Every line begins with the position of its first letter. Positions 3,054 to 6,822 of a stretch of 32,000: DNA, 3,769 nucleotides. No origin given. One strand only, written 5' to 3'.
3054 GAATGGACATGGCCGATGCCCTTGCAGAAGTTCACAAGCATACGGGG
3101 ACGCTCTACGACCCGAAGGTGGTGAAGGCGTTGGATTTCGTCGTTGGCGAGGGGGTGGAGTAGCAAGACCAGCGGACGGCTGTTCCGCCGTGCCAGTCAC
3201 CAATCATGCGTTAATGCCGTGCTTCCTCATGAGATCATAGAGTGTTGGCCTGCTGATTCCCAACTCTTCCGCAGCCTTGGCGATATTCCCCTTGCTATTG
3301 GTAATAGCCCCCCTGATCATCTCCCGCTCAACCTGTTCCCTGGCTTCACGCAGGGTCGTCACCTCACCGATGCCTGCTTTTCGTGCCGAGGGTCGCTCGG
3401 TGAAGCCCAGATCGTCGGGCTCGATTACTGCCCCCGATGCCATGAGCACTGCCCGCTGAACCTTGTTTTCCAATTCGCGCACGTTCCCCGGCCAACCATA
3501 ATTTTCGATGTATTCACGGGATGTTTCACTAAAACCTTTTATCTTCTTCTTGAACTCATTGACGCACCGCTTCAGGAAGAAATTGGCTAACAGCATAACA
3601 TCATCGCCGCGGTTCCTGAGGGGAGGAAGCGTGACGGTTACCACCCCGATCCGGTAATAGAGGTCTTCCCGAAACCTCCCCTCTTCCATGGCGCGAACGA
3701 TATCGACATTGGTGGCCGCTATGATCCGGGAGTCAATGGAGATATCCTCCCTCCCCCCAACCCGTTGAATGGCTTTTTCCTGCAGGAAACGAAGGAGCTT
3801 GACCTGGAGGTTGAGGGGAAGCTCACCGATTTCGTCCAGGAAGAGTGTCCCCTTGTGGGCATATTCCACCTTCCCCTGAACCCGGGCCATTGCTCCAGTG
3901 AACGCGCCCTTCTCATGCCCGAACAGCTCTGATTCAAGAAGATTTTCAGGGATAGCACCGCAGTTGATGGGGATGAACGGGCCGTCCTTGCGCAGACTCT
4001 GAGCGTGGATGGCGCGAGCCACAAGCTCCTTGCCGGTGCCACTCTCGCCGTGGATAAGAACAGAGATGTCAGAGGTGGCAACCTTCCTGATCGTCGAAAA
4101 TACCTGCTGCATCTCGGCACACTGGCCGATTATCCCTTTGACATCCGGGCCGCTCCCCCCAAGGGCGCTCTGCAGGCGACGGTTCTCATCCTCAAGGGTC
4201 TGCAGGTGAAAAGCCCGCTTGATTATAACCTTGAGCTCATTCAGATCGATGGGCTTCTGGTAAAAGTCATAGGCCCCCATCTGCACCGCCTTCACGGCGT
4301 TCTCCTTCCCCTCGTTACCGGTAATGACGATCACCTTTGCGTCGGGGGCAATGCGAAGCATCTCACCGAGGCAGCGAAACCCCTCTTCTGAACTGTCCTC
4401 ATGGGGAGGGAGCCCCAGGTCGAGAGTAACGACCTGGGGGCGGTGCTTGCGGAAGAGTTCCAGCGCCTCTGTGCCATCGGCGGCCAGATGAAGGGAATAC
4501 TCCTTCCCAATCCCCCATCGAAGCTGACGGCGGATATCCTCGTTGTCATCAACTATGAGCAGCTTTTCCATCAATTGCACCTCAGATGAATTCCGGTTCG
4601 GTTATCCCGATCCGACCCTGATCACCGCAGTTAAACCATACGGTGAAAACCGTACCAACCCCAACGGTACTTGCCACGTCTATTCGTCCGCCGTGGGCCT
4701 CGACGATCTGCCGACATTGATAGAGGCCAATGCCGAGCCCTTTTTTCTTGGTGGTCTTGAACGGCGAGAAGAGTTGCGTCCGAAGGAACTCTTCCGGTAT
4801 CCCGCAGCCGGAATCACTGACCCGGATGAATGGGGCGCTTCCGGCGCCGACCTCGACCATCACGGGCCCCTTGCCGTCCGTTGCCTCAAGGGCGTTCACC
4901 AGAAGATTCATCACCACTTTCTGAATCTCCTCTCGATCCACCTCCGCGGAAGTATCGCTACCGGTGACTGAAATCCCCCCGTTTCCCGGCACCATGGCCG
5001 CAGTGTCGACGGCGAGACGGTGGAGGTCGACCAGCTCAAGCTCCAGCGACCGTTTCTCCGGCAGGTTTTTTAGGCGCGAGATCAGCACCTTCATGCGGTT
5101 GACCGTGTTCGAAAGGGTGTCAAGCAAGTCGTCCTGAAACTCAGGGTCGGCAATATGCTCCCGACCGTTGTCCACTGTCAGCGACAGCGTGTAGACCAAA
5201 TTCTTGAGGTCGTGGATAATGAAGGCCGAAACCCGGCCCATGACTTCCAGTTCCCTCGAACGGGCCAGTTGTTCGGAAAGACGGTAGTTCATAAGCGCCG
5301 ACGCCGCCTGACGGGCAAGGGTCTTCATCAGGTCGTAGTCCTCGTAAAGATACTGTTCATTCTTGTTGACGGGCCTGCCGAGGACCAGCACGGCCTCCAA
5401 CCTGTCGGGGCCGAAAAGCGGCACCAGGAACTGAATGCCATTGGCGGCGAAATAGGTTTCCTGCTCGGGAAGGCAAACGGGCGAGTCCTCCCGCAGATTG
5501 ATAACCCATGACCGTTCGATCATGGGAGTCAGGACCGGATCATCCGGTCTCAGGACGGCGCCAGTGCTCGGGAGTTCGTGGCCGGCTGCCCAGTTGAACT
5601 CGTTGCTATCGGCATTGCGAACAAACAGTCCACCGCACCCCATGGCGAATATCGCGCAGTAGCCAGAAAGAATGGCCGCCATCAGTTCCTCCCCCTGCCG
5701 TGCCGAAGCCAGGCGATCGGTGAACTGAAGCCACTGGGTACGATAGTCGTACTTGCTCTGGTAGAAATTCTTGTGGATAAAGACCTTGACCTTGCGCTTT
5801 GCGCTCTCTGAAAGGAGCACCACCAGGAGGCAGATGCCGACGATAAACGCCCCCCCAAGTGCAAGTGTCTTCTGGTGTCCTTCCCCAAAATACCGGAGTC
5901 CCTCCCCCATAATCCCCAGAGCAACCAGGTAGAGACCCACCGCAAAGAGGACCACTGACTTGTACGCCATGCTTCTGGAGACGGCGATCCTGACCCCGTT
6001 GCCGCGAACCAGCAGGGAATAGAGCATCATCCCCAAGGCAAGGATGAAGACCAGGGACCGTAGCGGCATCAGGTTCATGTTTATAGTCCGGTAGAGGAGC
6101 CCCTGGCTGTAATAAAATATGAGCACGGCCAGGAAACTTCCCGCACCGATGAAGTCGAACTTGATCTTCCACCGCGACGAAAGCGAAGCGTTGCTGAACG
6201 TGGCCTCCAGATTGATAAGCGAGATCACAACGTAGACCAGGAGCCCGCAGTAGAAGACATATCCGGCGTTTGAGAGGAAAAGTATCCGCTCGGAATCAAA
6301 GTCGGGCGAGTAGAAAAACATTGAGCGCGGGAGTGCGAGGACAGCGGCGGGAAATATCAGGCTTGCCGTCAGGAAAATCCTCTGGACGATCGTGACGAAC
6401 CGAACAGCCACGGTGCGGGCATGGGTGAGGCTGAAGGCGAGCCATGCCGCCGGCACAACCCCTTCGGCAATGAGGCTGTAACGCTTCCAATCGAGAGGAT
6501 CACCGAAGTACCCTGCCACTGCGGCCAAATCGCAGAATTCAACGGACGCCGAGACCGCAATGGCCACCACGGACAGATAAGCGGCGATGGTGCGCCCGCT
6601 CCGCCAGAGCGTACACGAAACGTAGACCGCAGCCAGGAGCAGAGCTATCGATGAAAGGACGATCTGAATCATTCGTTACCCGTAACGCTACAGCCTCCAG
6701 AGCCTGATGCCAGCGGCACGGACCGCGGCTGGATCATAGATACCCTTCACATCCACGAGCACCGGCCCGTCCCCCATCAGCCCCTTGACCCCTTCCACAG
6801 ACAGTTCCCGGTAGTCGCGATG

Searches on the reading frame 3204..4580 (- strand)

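Call 31: search_protein_families(library=pfam, proteins=[window:3204-4580:-])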
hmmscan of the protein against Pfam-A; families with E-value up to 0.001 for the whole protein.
window:3204-4580:- (458 aa): 11 families
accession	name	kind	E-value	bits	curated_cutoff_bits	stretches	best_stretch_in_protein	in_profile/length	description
PF00158.32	Sigma54_activat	-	1.7e-72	243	20.2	1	150-316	1-167/168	Sigma-54 interaction domain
PF25601.1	AAA_lid_14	-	2.2e-22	79.1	27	1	322-394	1-73/87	AAA+ ATPase lid domain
PF14532.12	Sigma54_activ_2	-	1.8e-20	74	25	1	151-321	1-138/138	Sigma-54 interaction domain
PF00072.30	Response_reg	-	3.6e-20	72.6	30.2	1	8-120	2-110/111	Response regulator receiver domain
PF02954.25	HTH_8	-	4.5e-12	45.9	22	1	414-453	2-41/42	Bacterial regulatory protein, Fis family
PF07728.20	AAA_5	-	3.8e-06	27.4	22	1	174-291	2-122/139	AAA domain (dynein-related subfamily)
PF01078.27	Mg_chelatase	-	1.4e-05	25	20.3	0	229-291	93-157/207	Magnesium chelatase, subunit ChlI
PF13191.12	AAA_16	-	5.6e-05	24.1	32.6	1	152-210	4-63/167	AAA ATPase domain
PF00004.35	AAA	-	0.00015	22.7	21.2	1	174-292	1-110/131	ATPase family associated with various cellular activities (AAA)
PF18024.7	HTH_50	-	0.00022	21.3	27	1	409-457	3-50/50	Helix-turn-helix domain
PF12728.13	HTH_17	-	0.0005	20.7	27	0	433-456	4-27/51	Helix-turn-helix domain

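Call 84: search_protein_families(library=ncbifam, proteins=[window:3204-4580:-], max_evalue=1e-10)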
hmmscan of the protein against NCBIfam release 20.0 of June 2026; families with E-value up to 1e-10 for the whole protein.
window:3204-4580:- (458 aa): 33 families (the best 25 are shown)
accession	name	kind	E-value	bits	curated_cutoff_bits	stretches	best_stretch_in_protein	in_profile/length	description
TIGR02915.1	PEP_resp_reg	equivalog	6.7e-215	714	502.6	1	7-456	1-444/445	PEP-CTERM-box response regulator transcription factor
NF008469.0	PRK11361.1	equivalog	4.5e-139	464.1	714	1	2-457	2-457/461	acetoacetate metabolism transcriptional regulator AtoC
TIGR01818.1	ntrC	equivalog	4.7e-119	398.2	558.6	1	8-392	2-378/463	nitrogen regulation protein NR(I)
NF041552.1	TF_PrdR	equivalog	9.1e-108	361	795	1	125-453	250-575/577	sigma-54 dependent transcriptional regulator PrdR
NF041946.1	LuxO_transreg_Vib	equivalog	4.1e-106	355.6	800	1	30-388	23-373/463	quorum-sensing sigma-54 dependent transcriptional regulator LuxO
NF003451.0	PRK05022.1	equivalog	2.5e-105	353.1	476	1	121-457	160-511/512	nitric oxide reductase transcriptional regulator NorR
NF051870.1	NAssimRespRegNtrX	equivalog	4.2e-104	348.9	600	1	5-455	2-451/452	nitrogen assimilation response regulator NtrX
NF007689.0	PRK10365.1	equivalog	3.9e-103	345.6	760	1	24-448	26-436/441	sigma-54-dependent response regulator transcription factor ZraR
NF011695.0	PRK15115.1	equivalog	5e-103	345.2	763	1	6-458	8-440/445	two-component system response regulator GlrR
TIGR01817.1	nifA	equivalog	3.5e-102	342.9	528.85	1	146-402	194-449/534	nif-specific transcriptional activator NifA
NF008176.1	PRK10923.1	equivalog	3.1e-96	322.8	620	1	6-391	5-381/469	nitrogen regulation protein NR(I)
NF050807.1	TransRegFlbDCaul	equivalog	1.5e-95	320.7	750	1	146-452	116-436/454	sigma-54-dependent transcriptional regulator FlbD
NF038308.1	RNA_repair_RtcR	equivalog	6.2e-93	312.4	650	1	142-448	174-505/530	RNA repair transcriptional activator RtcR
NF049963.1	RespRegFlgRCampy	domain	3.6e-92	309.5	750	1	7-453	3-426/429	fla regulon two-component system response regulator FlgR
TIGR02329.1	propionate_PrpR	equivalog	1.4e-91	307.7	499.2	1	147-452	211-525/526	propionate catabolism operon regulatory protein PrpR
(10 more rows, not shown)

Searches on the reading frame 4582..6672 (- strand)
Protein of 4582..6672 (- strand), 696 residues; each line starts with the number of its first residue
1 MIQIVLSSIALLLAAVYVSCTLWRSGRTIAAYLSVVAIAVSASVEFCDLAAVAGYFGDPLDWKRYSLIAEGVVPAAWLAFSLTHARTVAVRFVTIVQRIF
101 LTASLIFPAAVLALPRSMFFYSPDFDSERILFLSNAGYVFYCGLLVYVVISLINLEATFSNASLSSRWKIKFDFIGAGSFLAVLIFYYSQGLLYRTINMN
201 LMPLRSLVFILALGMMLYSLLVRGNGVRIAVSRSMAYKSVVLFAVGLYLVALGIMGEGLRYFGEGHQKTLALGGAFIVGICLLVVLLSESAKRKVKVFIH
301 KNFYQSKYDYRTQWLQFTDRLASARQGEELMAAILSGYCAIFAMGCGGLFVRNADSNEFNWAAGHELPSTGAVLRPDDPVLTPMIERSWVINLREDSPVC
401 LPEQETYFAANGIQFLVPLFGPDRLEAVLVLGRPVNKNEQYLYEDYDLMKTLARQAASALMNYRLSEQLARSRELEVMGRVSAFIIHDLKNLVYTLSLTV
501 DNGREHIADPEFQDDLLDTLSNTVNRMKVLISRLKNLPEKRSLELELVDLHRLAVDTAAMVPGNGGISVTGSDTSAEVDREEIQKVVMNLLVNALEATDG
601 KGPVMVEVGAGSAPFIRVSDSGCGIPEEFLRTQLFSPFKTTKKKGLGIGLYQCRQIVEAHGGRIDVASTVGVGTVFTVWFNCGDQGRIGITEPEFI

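Call 31: search_protein_families(library=pfam, proteins=[window:4582-6672:-])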
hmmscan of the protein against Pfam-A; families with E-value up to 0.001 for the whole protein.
window:4582-6672:- (696 aa): 3 families
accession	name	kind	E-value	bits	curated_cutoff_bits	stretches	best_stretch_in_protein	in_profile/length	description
PF02518.31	HATPase_c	-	3.2e-22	79.5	26.4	1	579-680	2-107/111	Histidine kinase-, DNA gyrase B-, and HSP90-like ATPase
PF13492.12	GAF_3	-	2e-12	48.1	27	1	328-462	3-129/129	GAF domain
PF01590.32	GAF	-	0.00086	20.3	22.4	0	338-460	21-133/133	GAF domain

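Call 84: search_protein_families(library=ncbifam, proteins=[window:4582-6672:-], max_evalue=1e-10)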
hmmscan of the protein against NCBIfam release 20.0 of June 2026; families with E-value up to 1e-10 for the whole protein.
window:4582-6672:- (696 aa): 34 families (the best 25 are shown)
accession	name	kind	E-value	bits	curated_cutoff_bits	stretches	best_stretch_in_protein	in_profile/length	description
TIGR02916.1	PEP_his_kin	equivalog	3.7e-200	666.9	300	1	9-680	8-678/679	XrtA/PEP-CTERM system histidine kinase PrsK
NF008468.0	PRK11360.1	equivalog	5.4e-34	117.5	646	1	463-685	381-611/616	two-component system sensor histidine kinase AtoS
NF010411.0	PRK13837.1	equivalog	3.4e-27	94.8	647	1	463-680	435-673/828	two-component system VirA-like sensor kinase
NF007688.0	PRK10364.1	equivalog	9.4e-25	87.3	479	1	464-680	226-449/460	two-component system sensor histidine kinase ZraS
NF052574.1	HisKinEspCMyxo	equivalog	3.8e-19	68.3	1200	1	524-680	467-635/785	serine histidine kinase EspC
NF038348.1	T2SS_HK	subfamily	7.4e-19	67.6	450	1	577-679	466-570/574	histidine kinase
NF006800.0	PRK09303.1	equivalog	2.1e-18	66.5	342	1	472-677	145-372/383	histidine kinase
NF053867.1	SprKinKinDBac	equivalog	2.1e-18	66.1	775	1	577-679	392-494/500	sporulation kinase KinD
NF046026.1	HisKinCckACaul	equivalog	4.8e-18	64.6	1000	1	465-680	289-530/678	cell cycle histidine kinase CckA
NF046044.1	PnpS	equivalog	8.9e-18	64.5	400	1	506-680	199-389/390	two-component system histidine kinase PnpS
NF047874.1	MASE3_PAS_HK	subfamily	2.7e-17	62.8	560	1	577-682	514-625/655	MASE3 domain-containing sensor histidine kinase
NF041777.1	sens_FixL_Rhizob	equivalog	5.1e-17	61.7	850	1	475-677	259-476/485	sensor protein FixL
NF047497.1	HK_LIC_12097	equivalog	6.6e-17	61.3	500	1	467-679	139-363/367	LIC_12097 family sensor histidine kinase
TIGR02956.1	TMAO_torS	equivalog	3.3e-16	58.6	676.5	1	576-677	573-677/967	TMAO reductase system sensor histidine kinase/response regulator TorS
NF047794.1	HisKinPtgB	equivalog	7.2e-16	57.6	1000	1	467-675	431-648/656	two-component system sensor histidine kinase PgtB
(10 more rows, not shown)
